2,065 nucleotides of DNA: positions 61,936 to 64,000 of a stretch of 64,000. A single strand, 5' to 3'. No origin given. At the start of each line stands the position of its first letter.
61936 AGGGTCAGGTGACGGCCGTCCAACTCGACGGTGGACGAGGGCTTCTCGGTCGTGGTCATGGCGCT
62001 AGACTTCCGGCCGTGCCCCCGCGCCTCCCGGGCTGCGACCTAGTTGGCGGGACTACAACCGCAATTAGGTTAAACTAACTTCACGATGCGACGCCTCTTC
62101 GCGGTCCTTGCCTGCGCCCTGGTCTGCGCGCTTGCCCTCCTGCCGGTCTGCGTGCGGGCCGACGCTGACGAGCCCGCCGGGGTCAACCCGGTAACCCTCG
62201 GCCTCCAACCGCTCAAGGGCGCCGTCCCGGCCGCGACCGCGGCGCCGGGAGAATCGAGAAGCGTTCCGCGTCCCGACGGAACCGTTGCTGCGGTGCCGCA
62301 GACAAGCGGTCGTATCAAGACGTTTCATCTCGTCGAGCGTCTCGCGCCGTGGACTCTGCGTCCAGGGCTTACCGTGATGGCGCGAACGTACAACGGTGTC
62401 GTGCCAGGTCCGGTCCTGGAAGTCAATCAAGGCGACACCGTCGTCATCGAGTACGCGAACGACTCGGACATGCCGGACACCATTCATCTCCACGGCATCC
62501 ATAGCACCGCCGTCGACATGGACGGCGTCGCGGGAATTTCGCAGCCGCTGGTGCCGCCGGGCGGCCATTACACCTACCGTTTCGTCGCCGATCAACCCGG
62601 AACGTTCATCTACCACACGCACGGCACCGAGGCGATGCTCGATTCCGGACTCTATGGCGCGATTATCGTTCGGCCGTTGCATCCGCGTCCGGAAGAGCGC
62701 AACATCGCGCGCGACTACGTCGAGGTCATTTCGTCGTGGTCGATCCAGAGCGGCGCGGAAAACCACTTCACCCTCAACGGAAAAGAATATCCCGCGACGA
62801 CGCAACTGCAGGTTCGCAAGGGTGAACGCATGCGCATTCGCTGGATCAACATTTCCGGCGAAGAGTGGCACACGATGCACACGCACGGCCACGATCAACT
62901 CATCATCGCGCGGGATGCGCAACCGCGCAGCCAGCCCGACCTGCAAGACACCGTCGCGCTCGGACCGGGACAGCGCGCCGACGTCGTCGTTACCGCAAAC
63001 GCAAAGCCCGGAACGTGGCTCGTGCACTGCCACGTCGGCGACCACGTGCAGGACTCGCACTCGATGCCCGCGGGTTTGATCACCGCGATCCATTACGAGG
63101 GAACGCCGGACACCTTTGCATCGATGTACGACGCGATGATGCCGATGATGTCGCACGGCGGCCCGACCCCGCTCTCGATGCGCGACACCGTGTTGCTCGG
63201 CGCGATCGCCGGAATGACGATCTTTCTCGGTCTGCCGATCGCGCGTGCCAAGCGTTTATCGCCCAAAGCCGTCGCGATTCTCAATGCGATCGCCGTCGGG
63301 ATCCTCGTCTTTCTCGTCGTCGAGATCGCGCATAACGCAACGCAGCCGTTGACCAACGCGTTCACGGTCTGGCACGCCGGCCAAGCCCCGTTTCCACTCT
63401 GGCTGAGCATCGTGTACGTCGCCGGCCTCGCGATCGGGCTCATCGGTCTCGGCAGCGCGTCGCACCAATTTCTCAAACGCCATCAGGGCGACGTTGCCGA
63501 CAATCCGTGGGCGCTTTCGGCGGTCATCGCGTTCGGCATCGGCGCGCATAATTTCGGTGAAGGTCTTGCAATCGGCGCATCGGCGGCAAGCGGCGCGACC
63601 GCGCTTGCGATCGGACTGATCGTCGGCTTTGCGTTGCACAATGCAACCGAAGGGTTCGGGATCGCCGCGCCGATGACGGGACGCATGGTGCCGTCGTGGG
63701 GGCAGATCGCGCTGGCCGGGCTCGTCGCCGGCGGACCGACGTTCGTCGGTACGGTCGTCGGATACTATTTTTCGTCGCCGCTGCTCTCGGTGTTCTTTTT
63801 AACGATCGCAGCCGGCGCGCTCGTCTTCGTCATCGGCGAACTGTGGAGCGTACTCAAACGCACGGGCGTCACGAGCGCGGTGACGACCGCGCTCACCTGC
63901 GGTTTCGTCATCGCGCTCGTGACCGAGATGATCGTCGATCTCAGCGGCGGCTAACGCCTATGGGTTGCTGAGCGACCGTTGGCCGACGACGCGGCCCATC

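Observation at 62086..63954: One ORF fuses a secreted two-domain multicopper oxidase to a complete ZIP metal permease through a Met-rich linker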

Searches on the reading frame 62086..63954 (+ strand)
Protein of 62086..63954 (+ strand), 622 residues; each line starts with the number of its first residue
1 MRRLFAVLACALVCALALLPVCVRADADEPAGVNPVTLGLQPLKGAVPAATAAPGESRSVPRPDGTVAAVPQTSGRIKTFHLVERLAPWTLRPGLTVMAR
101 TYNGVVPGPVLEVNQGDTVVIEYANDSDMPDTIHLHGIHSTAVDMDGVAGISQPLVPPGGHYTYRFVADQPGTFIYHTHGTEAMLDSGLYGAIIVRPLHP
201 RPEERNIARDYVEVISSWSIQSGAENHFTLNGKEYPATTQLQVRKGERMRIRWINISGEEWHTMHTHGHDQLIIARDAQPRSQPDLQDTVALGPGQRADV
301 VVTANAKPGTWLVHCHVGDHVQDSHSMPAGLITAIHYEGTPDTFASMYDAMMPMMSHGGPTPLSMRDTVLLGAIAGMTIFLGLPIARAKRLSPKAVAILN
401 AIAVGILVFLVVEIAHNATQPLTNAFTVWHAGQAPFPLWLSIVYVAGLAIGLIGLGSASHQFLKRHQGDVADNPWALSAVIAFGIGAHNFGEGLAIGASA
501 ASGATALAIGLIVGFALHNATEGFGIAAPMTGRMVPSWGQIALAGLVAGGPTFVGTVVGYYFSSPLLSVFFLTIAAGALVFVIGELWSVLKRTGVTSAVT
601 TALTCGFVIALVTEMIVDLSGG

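Call 3: search_protein_families(library=pfam, proteins=[window:62086-63954:+], max_evalue=0.1)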
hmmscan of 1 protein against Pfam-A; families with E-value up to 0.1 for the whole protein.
window:62086-63954:+ (622 aa): 4 families
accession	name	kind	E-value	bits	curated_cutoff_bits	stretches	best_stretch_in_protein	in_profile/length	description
PF07732.21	Cu-oxidase_3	-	6.8e-31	107.2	21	2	97-197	15-116/119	Multicopper oxidase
PF07731.20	Cu-oxidase_2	-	1.1e-29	103.4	20.4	2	223-323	15-125/137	Multicopper oxidase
PF00394.28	Cu-oxidase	-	1.3e-14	55.1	21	1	224-326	35-143/157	Multicopper oxidase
PF02535.28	Zip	-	4.7e-05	23.2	35.1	1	478-581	178-284/323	ZIP Zinc transporter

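Call 4: search_protein_families(library=ncbifam, proteins=[window:62086-63954:+], max_evalue=0.1)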
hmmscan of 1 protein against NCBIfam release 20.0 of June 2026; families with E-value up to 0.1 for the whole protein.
window:62086-63954:+ (622 aa): 10 families
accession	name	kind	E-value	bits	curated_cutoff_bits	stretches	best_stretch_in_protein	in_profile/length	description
TIGR01480.1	copper_res_A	subfamily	1.4e-34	119.6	478.95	2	96-221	63-184/593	copper resistance system multicopper oxidase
TIGR03388.1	ascorbase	equivalog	4.3e-25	88.4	614.8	1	100-231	23-155/542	L-ascorbate oxidase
TIGR03389.1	laccase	equivalog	1.3e-21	77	558.9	1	99-353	24-298/539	laccase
TIGR02376.1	Cu_nitrite_red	equivalog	2.9e-18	66.3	296.3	1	90-202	40-151/326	copper-containing nitrite reductase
NF008205.1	PRK10965.1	equivalog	4.8e-14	52.1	525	2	93-196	61-164/529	multicopper oxidase CueO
TIGR03390.1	ascorbOXfungal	equivalog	1.6e-13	50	445.35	2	102-200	32-132/538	L-ascorbate oxidase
NF003243.0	PRK04201.1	equivalog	1.4e-11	44.2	252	1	368-613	8-261/266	zinc transporter ZupT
NF045554.1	AmiPhnlOxPhsA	equivalog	1.4e-05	23.9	950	1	100-182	46-123/581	O-aminophenol oxidase PhsA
NF008135.0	PRK10883.1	equivalog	0.0011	17.5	581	1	45-154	19-122/471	cell division protein FtsP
TIGR04246.1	nitrous_NosZ_Gp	equivalog_domain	0.02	13.2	625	1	110-196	500-577/578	Sec-dependent nitrous-oxide reductase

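Call 5: search_solved_structures(query=window:62086-63954:+, max_evalue=0.01, show_alignments=3)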
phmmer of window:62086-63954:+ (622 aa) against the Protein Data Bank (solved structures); distinct sequences matched with E-value up to 0.01: 286 (the best 60 are shown).
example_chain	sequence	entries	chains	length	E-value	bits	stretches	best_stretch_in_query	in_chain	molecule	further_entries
2zwn_A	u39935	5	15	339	2.9e-52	181.1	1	90-341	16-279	two-domain type laccase | Multicopper oxidase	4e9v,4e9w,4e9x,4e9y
3g5w_A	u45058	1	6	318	6.3e-46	160.2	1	101-339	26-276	Multicopper oxidase type 1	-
4f7k_A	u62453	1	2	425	9.7e-31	110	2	101-303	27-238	Laccase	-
3v9e_A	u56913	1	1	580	2.6e-29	105.3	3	93-196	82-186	Laccase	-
3sqr_A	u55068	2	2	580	3e-29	105.1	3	93-196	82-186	laccase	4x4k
6vox_A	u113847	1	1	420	1.2e-27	99.8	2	90-301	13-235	Copper oxidase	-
6vow_A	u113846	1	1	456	1.3e-27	99.7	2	80-303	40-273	multicopper oxidase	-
3gdc_A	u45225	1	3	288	1e-26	96.7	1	79-319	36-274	Multicopper oxidase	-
5lwx_A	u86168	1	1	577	1.2e-26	96.5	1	99-343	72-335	Multicopper oxidase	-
9cck_C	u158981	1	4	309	1.2e-26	96.4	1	79-321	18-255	Copper-containing nitrite reductase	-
9cck_A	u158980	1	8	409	2.7e-26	95.3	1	79-320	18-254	Copper-containing nitrite reductase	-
5lm8_A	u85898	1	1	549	4.3e-26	94.6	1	99-343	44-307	'Multicopper oxidase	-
5lww_A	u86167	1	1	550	4.4e-26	94.6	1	99-343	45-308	Multicopper oxidase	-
7rab_A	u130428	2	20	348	2.8e-23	85.4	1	65-319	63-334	multicopper oxidase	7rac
6f5k_A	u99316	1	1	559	2.5e-21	78.9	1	86-341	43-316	Extracellular laccase, lcc1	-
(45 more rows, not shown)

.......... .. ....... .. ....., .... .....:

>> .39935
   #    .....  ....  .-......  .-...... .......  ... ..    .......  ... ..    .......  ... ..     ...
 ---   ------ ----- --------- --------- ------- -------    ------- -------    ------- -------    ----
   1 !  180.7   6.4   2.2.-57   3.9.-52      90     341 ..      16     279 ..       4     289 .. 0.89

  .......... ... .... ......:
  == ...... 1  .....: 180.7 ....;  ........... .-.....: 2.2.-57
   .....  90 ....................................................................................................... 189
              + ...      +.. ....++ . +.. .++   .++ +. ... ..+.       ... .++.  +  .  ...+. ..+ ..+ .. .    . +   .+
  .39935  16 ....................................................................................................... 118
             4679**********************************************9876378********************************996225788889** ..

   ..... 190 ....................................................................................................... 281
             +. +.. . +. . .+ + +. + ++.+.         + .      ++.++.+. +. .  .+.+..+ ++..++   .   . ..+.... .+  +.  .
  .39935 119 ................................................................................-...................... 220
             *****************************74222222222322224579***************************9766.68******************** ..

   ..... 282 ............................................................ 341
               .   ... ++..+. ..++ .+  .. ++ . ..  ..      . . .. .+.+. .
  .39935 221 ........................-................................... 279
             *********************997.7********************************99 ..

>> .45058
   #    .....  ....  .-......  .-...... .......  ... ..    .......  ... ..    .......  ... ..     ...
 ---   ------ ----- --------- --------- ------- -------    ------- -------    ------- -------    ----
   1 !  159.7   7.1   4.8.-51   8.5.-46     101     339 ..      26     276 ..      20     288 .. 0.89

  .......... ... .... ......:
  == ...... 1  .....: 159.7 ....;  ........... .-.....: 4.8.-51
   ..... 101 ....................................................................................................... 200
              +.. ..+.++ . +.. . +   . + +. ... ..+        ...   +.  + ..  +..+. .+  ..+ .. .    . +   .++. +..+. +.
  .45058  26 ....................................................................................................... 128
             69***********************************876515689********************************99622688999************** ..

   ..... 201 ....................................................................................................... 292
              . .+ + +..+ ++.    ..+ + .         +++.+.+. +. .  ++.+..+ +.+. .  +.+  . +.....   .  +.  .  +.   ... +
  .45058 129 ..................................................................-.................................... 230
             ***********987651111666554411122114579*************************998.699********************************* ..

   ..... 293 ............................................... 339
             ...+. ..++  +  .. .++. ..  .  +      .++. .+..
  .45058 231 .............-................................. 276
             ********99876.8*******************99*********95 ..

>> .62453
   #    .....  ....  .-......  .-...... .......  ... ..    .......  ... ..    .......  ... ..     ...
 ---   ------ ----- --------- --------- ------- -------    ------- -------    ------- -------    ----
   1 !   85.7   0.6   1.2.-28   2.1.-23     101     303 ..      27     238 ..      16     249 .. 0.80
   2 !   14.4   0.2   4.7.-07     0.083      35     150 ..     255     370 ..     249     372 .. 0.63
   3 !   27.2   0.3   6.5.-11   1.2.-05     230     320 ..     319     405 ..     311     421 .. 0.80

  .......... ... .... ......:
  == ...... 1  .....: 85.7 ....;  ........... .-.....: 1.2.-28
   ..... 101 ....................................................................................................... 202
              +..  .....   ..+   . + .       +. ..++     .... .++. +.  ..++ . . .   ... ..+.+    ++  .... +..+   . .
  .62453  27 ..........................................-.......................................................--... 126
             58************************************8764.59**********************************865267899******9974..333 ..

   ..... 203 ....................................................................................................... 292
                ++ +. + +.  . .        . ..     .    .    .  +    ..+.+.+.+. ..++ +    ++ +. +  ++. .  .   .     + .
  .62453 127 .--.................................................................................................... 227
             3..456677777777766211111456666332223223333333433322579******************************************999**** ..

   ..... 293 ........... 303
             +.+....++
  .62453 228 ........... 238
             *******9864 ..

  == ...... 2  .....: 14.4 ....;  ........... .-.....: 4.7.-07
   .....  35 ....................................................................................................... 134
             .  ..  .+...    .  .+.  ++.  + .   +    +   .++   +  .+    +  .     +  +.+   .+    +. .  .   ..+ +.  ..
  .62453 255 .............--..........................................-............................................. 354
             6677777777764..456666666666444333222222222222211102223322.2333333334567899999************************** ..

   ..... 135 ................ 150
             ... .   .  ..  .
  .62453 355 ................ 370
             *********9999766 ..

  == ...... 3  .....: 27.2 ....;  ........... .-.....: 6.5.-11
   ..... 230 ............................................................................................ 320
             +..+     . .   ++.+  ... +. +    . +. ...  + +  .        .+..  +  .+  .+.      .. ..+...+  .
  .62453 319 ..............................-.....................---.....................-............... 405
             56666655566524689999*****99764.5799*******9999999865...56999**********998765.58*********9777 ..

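Call 6: find_homologous_proteins(query=window:62086-63951:+, max_evalue=0.00001)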
Query window:62086-63951:+ (622 aa): 841 proteins with E <= 0.00001 among 8000 candidates; the best 120 are listed.
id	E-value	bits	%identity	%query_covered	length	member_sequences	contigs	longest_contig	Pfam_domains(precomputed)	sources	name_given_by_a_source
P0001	0.0e+0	1402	100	100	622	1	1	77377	PF07731.21,PF00394.29,PF07732.22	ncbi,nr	ncbi:MAG TPA: multicopper oxidase domain-containing protein [Candidatus Aquilonibacter sp.]|nr:multi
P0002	0.0e+0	1108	79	97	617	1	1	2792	PF07731.21,PF00394.29,PF07732.22,PF02535.29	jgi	jgi:ZIP family zinc transporter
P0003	0.0e+0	1095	79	96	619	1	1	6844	PF07731.21,PF00394.29,PF07732.22,PF02535.29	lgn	-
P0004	0.0e+0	1080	76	97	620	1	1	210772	PF07731.21,PF00394.29,PF07732.22,PF02535.29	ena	-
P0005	0.0e+0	1065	76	100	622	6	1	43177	PF07731.21,PF00394.29,PF07732.22,PF02535.29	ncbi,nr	ncbi:MAG: multicopper oxidase domain-containing protein [Candidatus Eremiobacteraeota bacterium]|nr:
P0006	0.0e+0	1061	76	100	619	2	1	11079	PF07731.21,PF00394.29,PF07732.22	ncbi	-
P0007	0.0e+0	1058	76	99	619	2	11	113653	PF07731.21,PF00394.29,PF07732.22,PF02535.29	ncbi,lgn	-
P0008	0.0e+0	1057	77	97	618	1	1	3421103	PF07731.21,PF00394.29,PF07732.22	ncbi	-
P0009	0.0e+0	1052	75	99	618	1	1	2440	PF07731.21,PF00394.29,PF07732.22,PF02535.29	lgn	-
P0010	0.0e+0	1042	73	100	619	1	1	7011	PF07731.21,PF00394.29,PF07732.22,PF02535.29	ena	-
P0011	0.0e+0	1040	74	100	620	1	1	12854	PF07731.21,PF00394.29,PF07732.22,PF02535.29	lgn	-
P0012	0.0e+0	1038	75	99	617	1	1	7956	PF07731.21,PF00394.29,PF07732.22,PF02535.29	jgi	jgi:zinc transporter, ZIP family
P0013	0.0e+0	1038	74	100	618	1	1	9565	PF07731.21,PF00394.29,PF07732.22,PF02535.29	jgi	jgi:ZIP family zinc transporter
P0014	0.0e+0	1038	75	97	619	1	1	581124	PF07731.21,PF00394.29,PF07732.22,PF02535.29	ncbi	-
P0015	0.0e+0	1035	75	100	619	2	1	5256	PF07731.21,PF00394.29,PF07732.22,PF02535.29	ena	-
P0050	1.2e-272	924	66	99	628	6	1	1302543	PF07731.21,PF00394.29,PF07732.22,PF02535.29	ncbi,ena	-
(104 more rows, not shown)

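Call 8: find_encoding_contigs(protein=P0001, flank=10000, max_places=3)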
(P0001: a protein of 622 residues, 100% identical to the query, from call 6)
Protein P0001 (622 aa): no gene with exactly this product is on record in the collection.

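Call 13: find_encoding_contigs(protein=P0008, flank=8000, max_places=2)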
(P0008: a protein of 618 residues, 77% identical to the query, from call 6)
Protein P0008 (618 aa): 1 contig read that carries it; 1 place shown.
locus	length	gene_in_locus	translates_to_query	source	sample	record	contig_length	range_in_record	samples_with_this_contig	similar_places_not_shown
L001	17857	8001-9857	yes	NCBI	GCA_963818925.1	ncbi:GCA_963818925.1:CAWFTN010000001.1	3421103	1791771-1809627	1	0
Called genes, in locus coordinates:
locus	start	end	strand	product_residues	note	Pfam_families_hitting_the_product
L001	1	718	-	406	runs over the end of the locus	PF01979:Amidohydro_1, PF07969:Amidohydro_3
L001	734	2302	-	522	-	PF17391:Urocanase_N, PF01175:Urocanase, PF17392:Urocanase_C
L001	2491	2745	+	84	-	-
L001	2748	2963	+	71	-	-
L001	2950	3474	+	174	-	PF03551:PadR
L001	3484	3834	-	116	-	PF04972:BON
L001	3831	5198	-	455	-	PF01532:Glyco_hydro_47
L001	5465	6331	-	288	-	-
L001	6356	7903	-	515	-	PF00221:Lyase_aromatic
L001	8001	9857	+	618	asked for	PF07731:Cu-oxidase_2, PF07732:Cu-oxidase_3, PF00394:Cu-oxidase, PF07731:Cu-oxidase_2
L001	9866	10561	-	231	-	-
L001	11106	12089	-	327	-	PF13280:WYL, PF25583:WCX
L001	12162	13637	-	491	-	-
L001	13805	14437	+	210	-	PF00596:Aldolase_II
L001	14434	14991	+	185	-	PF03079:ARD, PF07883:Cupin_2 (weak)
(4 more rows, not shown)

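Call 14: find_encoding_contigs(protein=P0050, flank=8000, max_places=2)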
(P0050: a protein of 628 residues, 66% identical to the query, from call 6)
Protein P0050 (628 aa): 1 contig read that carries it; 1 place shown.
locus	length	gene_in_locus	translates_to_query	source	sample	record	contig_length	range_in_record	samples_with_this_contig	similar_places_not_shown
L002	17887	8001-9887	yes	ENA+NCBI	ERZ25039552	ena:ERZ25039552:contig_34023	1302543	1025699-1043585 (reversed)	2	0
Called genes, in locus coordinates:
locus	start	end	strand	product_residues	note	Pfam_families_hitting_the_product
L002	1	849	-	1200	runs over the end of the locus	PF13620:CarboxypepD_reg, PF13715:CarbopepD_reg_2, PF07715:Plug (weak), PF00593:TonB_dep_Rec_b-barrel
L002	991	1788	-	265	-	-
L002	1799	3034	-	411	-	PF00365:PFK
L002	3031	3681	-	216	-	PF00702:Hydrolase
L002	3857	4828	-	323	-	PF00583:Acetyltransf_1, PF13673:Acetyltransf_10, PF13508:Acetyltransf_7, PF00583:Acetyltransf_1, PF13508:Acetyltransf_7, PF13673:Acetyltransf_10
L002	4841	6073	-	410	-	PF13360:PQQ_2, PF13570:Beta-prop_ACSF4, PF25292:Beta-prop_CGLA (faint), PF01011:PQQ (weak), PF13360:PQQ_2, PF13570:Beta-prop_ACSF4, PF13360:PQQ_2, PF13570:Beta-prop_ACSF4 (weak), +1 more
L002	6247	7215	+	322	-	PF13650:Asp_protease_2, PF13975:gag-asp_proteas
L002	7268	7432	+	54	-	-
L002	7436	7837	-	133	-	-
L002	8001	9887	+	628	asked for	PF07731:Cu-oxidase_2, PF07732:Cu-oxidase_3, PF00394:Cu-oxidase, PF07731:Cu-oxidase_2, PF02535:Zip (faint)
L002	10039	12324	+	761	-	PF13401:AAA_22 (faint), PF00196:GerE (weak)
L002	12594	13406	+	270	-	PF13487:HD_5, PF01966:HD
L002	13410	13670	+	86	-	-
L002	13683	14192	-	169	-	-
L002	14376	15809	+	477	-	PF04185:Phosphoesterase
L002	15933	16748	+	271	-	PF02633:Creatininase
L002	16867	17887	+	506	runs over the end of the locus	PF00496:SBP_bac_5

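Call 39: predict_structure(alignment_id=A2)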
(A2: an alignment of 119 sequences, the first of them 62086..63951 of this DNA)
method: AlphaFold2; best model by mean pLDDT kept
length: 622 residues; sequences in the alignment: 119
mean_pLDDT: 81.9   pTM: 0.60
mean pLDDT of the five models: 81.9, 81.8, 79.8, 74.4, 71.9
residues with pLDDT >= 90: 202; 70-90: 314; 50-70: 70; < 50: 36
segments of 3 or more residues with pLDDT < 50: 25-35, 144-151, 183-187, 354-360
pLDDT, mean of each block of 10 residues (from residue 1): 88 76 44 56 86 90 96 97 93 90 93 96 90 79 44 76 90 86 57 95 94 91 81 91 98 86 93 93 89 91 97 78 64 95 83 46 77 85 77 84 87 81 75 77 90 80 69 79 85 77 66 75 82 85 87 85 76 86 86 86 89 69 40
secondary structure, 60 per line:
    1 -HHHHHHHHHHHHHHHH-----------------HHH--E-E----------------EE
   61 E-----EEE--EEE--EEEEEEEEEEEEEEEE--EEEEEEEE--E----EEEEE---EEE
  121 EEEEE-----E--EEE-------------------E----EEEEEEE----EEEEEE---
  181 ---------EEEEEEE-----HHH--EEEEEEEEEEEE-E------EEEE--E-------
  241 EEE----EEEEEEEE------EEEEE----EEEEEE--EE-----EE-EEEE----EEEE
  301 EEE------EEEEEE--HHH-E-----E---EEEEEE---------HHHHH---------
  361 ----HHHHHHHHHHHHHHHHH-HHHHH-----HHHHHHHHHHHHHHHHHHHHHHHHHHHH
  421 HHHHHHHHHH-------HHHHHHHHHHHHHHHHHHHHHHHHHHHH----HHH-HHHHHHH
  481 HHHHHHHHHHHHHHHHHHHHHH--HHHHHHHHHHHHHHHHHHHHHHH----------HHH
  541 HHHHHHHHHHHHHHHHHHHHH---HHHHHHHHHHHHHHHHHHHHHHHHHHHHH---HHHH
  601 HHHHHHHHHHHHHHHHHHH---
elements in order: H2-17 E59-61 E67-69 E72-74 E77-92 E95-102 E110-114 E118-125 E134-136 E161-167 E172-177 E190-196 E207-218 E227-230 E241-243 E248-255 E262-266 E271-276 E289-292 E297-303 E310-315 E332-337 H347-351 H365-381 H383-387 H393-430 H438-465 H474-502 H505-527 H538-561 H565-593 H597-619
